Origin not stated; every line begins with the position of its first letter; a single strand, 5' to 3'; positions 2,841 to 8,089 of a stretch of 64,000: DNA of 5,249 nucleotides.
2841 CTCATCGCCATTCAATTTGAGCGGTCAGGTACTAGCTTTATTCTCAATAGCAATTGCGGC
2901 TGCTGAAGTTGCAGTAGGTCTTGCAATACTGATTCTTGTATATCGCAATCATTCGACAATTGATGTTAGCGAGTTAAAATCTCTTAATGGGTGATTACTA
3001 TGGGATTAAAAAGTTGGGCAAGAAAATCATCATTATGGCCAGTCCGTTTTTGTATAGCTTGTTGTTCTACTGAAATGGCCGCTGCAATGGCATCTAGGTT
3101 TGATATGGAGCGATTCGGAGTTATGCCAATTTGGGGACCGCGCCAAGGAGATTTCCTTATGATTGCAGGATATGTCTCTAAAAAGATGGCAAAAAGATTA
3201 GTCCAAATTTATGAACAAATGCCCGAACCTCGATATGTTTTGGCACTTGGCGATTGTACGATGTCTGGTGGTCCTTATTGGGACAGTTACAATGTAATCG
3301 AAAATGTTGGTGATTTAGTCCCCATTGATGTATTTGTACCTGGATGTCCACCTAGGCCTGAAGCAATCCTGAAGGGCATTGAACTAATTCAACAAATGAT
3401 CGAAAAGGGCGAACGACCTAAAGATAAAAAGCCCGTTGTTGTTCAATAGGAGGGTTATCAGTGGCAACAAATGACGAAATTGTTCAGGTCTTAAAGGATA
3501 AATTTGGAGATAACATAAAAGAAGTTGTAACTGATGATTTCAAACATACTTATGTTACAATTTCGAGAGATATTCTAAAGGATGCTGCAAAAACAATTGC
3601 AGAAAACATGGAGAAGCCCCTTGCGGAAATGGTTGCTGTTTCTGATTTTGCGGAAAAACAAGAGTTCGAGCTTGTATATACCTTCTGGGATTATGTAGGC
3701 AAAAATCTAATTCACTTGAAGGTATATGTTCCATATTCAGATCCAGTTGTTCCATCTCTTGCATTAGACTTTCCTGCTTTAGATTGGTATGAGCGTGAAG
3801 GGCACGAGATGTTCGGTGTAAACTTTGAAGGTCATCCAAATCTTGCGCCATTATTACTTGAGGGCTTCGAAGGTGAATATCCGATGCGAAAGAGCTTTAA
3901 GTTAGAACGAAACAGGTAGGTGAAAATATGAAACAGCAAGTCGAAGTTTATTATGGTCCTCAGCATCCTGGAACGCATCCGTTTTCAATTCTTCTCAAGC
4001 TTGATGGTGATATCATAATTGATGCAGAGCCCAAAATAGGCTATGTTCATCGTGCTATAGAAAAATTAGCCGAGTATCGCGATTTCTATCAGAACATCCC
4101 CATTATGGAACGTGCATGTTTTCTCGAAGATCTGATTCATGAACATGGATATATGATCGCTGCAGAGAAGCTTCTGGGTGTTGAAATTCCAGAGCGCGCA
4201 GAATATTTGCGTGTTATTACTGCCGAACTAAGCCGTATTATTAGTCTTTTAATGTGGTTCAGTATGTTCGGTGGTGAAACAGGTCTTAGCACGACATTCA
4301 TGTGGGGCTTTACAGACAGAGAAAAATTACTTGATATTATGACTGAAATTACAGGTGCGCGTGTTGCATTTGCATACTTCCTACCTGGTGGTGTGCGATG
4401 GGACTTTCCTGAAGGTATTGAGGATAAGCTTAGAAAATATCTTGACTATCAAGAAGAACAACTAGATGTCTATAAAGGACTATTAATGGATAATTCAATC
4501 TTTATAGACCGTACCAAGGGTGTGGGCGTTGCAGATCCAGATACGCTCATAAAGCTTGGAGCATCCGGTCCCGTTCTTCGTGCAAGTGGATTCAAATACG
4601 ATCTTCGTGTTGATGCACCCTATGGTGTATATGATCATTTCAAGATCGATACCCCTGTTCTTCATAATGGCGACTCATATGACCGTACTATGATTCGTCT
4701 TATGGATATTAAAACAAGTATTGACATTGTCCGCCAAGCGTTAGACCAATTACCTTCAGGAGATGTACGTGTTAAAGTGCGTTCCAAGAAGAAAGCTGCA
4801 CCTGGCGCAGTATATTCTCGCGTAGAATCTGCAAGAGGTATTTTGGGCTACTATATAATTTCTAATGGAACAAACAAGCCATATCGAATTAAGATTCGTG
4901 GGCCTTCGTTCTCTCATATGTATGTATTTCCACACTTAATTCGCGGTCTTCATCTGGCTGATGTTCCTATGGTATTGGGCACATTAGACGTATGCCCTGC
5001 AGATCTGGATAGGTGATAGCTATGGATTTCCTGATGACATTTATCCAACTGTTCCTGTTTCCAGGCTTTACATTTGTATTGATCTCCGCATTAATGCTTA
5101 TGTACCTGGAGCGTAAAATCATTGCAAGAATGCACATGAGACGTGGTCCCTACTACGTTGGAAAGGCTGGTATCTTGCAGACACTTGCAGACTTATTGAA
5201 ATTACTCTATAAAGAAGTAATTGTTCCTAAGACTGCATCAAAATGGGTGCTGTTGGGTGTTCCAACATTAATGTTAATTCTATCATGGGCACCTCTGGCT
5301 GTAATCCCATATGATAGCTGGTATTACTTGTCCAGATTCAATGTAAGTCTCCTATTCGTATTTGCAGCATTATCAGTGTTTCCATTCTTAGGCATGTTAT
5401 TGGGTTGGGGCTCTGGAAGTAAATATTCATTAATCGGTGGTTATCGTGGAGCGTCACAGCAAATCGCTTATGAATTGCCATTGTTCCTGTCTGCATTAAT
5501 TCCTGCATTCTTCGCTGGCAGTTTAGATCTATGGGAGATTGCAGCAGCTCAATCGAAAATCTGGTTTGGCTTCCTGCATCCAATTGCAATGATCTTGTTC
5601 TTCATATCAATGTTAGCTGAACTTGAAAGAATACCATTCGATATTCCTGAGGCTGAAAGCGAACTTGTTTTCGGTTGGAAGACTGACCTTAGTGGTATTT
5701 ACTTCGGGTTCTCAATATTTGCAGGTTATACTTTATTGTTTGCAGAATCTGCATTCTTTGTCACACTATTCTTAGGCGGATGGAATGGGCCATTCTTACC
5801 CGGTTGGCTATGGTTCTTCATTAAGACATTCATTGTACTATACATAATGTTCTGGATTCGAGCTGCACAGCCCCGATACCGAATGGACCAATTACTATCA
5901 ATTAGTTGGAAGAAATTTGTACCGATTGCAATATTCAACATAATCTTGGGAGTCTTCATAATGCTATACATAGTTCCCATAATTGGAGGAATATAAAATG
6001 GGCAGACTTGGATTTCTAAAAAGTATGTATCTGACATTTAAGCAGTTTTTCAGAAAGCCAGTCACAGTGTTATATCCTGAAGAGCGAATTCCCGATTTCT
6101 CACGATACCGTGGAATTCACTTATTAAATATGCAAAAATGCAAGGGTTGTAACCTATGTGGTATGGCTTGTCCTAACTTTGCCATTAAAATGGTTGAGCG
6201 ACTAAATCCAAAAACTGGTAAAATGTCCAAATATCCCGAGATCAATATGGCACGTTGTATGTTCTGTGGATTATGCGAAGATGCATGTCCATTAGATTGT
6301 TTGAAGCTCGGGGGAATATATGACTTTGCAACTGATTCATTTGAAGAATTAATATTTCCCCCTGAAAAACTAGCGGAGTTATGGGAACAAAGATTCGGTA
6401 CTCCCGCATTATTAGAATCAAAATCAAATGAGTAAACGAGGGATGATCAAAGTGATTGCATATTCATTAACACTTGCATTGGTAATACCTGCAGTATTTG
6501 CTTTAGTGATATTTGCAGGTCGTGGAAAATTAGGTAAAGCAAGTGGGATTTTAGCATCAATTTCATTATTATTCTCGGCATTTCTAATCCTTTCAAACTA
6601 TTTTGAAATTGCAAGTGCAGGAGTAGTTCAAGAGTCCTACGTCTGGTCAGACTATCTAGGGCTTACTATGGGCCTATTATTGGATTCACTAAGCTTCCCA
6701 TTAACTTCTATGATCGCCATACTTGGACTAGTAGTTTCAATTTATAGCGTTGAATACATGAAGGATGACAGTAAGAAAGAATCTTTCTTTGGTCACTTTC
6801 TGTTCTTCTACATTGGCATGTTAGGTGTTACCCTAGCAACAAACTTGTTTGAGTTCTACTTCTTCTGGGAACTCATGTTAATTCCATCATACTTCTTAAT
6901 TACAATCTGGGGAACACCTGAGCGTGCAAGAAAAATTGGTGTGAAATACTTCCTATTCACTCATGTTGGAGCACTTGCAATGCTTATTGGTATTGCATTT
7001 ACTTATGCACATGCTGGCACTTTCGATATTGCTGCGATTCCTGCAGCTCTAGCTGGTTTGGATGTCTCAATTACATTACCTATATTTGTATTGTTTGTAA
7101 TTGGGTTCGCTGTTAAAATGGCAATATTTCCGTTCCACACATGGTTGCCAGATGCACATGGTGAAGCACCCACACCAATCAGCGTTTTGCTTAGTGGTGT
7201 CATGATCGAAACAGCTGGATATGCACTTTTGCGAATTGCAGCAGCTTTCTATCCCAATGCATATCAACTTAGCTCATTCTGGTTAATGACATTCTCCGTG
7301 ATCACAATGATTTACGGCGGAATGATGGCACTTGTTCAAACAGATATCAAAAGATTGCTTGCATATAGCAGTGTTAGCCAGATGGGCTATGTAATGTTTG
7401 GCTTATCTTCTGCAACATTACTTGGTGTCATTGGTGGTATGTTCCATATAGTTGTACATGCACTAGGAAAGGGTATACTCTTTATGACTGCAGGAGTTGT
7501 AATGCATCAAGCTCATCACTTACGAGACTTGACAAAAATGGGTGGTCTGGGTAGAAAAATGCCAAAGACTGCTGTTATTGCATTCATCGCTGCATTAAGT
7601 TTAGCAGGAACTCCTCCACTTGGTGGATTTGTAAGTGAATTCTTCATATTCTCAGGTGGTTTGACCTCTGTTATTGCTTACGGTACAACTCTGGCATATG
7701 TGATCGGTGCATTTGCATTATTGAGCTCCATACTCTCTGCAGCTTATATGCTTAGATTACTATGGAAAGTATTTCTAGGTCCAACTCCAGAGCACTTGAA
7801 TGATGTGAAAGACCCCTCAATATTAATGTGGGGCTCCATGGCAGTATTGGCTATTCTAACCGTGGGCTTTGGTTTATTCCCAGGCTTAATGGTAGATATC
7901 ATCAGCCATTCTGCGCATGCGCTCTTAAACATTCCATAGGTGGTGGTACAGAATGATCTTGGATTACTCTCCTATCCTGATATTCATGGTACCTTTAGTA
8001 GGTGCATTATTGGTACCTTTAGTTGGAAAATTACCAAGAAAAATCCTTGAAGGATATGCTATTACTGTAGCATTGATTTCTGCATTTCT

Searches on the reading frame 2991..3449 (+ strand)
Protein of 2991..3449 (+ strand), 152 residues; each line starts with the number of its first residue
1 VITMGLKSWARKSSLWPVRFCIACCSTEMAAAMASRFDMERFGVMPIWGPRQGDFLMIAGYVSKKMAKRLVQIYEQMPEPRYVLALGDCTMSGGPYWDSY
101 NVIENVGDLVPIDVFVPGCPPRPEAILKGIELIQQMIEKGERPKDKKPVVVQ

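Call 54: search_protein_families(library=ncbifam, proteins=[window:2991-3449:+], max_evalue=1e-20)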
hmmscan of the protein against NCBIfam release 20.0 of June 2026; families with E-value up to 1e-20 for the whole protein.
window:2991-3449:+ (152 aa): 11 families
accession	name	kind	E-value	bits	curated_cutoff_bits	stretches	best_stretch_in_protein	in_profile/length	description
NF005012.1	PRK06411.1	subfamily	2.5e-61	206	116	1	6-142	27-163/166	NADH-quinone oxidoreductase subunit NuoB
TIGR01957.1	nuoB_fam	subfamily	2.8e-55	186.2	142.7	1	7-139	11-144/145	NADH-quinone oxidoreductase subunit B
NF011388.0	PRK14813.1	equivalog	7.1e-55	185.8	294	1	8-139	23-155/189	NADH dehydrogenase subunit B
NF011394.0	PRK14819.1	equivalog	1.6e-52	178.6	312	1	6-139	24-158/264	NADH-quinone oxidoreductase subunit B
NF009808.0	PRK13292.1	equivalog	3.3e-49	167.5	1156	1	8-144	20-156/791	NADH-quinone oxidoreductase subunit B/C/D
NF011395.0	PRK14820.1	equivalog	1.2e-45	155.5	263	1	9-140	29-160/180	NADH-quinone oxidoreductase subunit B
NF011391.0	PRK14816.1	equivalog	8.6e-44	149.5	283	1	6-137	45-177/196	NADH-quinone oxidoreductase subunit B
NF011393.0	PRK14818.1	equivalog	1.1e-43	148.8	255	1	7-142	25-160/173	NADH dehydrogenase subunit B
NF011390.0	PRK14815.1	equivalog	5e-43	146.5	281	1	8-142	28-162/183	NADH dehydrogenase subunit B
NF011392.0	PRK14817.1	equivalog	5.8e-42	143.4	271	1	8-140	31-163/182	NADH-quinone oxidoreductase subunit B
NF011389.0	PRK14814.1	equivalog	2.3e-37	128.6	285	1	8-137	28-157/186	NADH dehydrogenase subunit B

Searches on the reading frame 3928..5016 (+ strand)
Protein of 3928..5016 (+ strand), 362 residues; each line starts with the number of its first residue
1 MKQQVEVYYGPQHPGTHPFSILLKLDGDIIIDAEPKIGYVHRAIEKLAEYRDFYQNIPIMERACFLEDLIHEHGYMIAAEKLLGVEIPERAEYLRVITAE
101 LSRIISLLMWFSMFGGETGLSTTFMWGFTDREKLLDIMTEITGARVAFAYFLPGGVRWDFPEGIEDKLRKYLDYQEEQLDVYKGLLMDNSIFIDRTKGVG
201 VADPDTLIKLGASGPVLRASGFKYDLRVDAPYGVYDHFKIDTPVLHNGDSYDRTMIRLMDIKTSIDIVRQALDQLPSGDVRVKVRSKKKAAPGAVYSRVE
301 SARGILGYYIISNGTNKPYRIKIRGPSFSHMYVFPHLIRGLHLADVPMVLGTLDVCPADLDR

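Call 14: find_encoding_contigs(protein=window:3928-5016:+, flank=10000, max_places=5)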
Protein window:3928-5016:+ (362 aa): 3 contigs read that carry it; 2 places shown.
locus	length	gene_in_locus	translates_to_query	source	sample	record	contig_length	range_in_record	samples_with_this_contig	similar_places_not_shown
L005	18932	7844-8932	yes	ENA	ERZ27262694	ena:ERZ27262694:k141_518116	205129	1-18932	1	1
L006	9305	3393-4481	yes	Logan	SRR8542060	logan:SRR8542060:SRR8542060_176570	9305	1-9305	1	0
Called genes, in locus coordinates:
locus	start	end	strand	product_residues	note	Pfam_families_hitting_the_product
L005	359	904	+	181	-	PF04343:DUF488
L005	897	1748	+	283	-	-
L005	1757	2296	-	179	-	PF00583:Acetyltransf_1, PF13673:Acetyltransf_10, PF13508:Acetyltransf_7, PF08445:FR47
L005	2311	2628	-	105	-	-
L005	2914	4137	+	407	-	PF01926:MMR_HSR1, PF08438:YGR210-like_G4, PF02824:TGS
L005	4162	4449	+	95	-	PF09339:HTH_IclR (weak)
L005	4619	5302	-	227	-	PF00696:AA_kinase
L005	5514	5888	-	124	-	PF00507:Oxidored_q4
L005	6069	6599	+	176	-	PF00499:Oxidored_q3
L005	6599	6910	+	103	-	PF00420:Oxidored_q2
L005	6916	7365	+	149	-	PF01058:Oxidored_q6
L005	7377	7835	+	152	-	PF00329:Complex1_30kDa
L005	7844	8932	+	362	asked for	PF00346:Complex1_49kDa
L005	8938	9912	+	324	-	PF00146:NADHdh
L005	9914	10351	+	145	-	PF12797:Fer4_2 (faint), PF13237:Fer4_10 (weak), PF14697:Fer4_21 (weak), PF12838:Fer4_7, PF13187:Fer4_9 (weak), PF13484:Fer4_16 (faint), PF00037:Fer4 (weak)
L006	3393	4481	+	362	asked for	PF00346:Complex1_49kDa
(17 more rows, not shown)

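Call 16: list_cluster_members(proteins=[window:3928-5016:+, window:21508-22446:-, window:28419-28787:+, window:28973-29737:+, window:56302-58248:+])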
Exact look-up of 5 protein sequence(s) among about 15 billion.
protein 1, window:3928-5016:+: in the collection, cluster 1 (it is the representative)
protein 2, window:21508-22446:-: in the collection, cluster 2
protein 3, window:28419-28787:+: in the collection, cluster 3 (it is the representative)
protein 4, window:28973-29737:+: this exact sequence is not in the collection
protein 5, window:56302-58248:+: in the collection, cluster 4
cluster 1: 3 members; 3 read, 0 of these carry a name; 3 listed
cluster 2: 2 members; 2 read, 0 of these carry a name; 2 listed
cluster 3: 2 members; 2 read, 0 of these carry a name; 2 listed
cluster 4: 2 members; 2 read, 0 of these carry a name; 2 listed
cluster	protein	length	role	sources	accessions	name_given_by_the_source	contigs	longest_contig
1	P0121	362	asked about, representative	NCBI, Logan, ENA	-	-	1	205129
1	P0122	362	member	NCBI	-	-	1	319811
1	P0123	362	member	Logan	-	-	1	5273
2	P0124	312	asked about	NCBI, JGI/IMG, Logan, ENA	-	-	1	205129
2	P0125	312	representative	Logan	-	-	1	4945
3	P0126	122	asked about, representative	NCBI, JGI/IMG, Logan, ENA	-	-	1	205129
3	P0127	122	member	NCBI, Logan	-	-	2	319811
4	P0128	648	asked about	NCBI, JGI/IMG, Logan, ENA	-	-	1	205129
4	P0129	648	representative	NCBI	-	-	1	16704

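Call 54: search_protein_families(library=ncbifam, proteins=[window:3928-5016:+], max_evalue=1e-20)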
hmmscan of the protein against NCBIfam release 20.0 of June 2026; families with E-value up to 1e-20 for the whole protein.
window:3928-5016:+ (362 aa): 7 families
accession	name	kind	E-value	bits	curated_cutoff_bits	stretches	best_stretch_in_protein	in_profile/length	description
NF004739.1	PRK06075.1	equivalog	4.2e-127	424.1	360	2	6-284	2-281/384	NADH-quinone oxidoreductase subunit D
NF008974.0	PRK12322.1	equivalog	1.8e-114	382.5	522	1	4-361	6-365/366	NADH-quinone oxidoreductase subunit D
TIGR01962.1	NuoD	equivalog_domain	3.8e-107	358.5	459.35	1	5-286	3-285/386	NADH dehydrogenase (quinone) subunit D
NF040602.1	F420_dehyd_FpoD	exception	5e-101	338.4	600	1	6-362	9-372/372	F420H2 dehydrogenase subunit FpoD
NF009808.0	PRK13292.1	equivalog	6.1e-94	315.4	1156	1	7-279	410-683/791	NADH-quinone oxidoreductase subunit B/C/D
NF008728.0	PRK11742.1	equivalog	1e-91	308.2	840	1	8-282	218-493/598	NADH-quinone oxidoreductase subunit C/D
NF005649.0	PRK07415.1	equivalog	9.3e-82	275.2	583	1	5-280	11-288/394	NAD(P)H-quinone oxidoreductase subunit H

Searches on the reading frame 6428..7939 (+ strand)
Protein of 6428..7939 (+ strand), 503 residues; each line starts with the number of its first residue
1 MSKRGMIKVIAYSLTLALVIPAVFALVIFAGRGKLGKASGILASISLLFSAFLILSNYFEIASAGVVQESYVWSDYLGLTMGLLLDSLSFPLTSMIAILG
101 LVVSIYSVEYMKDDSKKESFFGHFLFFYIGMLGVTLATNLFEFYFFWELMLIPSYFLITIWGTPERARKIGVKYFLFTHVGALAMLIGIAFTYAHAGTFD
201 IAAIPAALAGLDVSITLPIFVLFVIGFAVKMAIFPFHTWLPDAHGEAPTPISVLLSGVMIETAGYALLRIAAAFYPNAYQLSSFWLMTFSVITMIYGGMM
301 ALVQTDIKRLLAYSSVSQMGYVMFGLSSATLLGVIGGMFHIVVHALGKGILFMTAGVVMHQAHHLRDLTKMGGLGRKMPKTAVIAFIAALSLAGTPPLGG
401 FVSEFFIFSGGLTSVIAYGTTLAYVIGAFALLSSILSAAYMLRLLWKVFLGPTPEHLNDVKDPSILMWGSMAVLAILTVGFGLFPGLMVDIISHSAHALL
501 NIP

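Call 54: search_protein_families(library=ncbifam, proteins=[window:6428-7939:+], max_evalue=1e-20)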
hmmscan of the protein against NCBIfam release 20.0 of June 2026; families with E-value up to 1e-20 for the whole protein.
window:6428-7939:+ (503 aa): 72 families (the best 25 are shown)
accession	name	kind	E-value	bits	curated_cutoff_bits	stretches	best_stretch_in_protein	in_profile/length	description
TIGR01972.1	NDH_I_M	subfamily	1.6e-106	356.9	263.8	1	14-500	1-483/486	NADH-quinone oxidoreductase subunit M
NF006419.0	PRK08668.1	equivalog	3.2e-90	303.7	617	1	13-494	3-476/613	NADH dehydrogenase subunit M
NF009288.0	PRK12648.1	equivalog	9.4e-86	288.8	1104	1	14-497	3-484/954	monovalent cation/H+ antiporter subunit A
NF005086.0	PRK06521.1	equivalog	2e-84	284.3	667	1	19-501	16-508/669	hydrogenase 4 subunit B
NF006240.0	PRK08376.1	subfamily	4.2e-84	283.3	662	1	85-499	88-507/521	putative monovalent cation/H+ antiporter subunit D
NF009287.0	PRK12647.1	equivalog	4.5e-82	276.8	937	1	15-496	4-478/773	putative monovalent cation/H+ antiporter subunit A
NF005141.0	PRK06590.1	equivalog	5.3e-80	270.1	556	1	14-484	5-467/615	NADH-quinone oxidoreductase subunit L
NF009212.0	PRK12561.1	subfamily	2.2e-78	264.3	645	1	14-499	9-495/531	NAD(P)H-quinone oxidoreductase subunit 4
NF004500.0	PRK05846.1-4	equivalog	1.5e-77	261.5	550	1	13-500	6-503/525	NADH-quinone oxidoreductase subunit M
NF004501.0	PRK05846.1-5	subfamily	6.2e-76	256.1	598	1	13-500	6-484/492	NADH-quinone oxidoreductase subunit M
TIGR00940.1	2a6301s01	subfamily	2.4e-75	254.4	920.45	1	15-497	10-501/793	monovalent cation:proton antiporter subunit A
NF005060.0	PRK06473.1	equivalog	6.9e-74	249.4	747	1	40-500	33-482/500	NADH-quinone oxidoreductase subunit M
NF004499.0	PRK05846.1-3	equivalog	7.4e-74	249.3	585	1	16-501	9-486/502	NADH-quinone oxidoreductase subunit M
TIGR01974.1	NDH_I_L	subfamily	2.1e-73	248.3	407.5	1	16-485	5-479/630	NADH-quinone oxidoreductase subunit L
NF005097.0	PRK06525.1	equivalog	1e-72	245.5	430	1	15-479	6-469/480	hydrogenase 4 subunit D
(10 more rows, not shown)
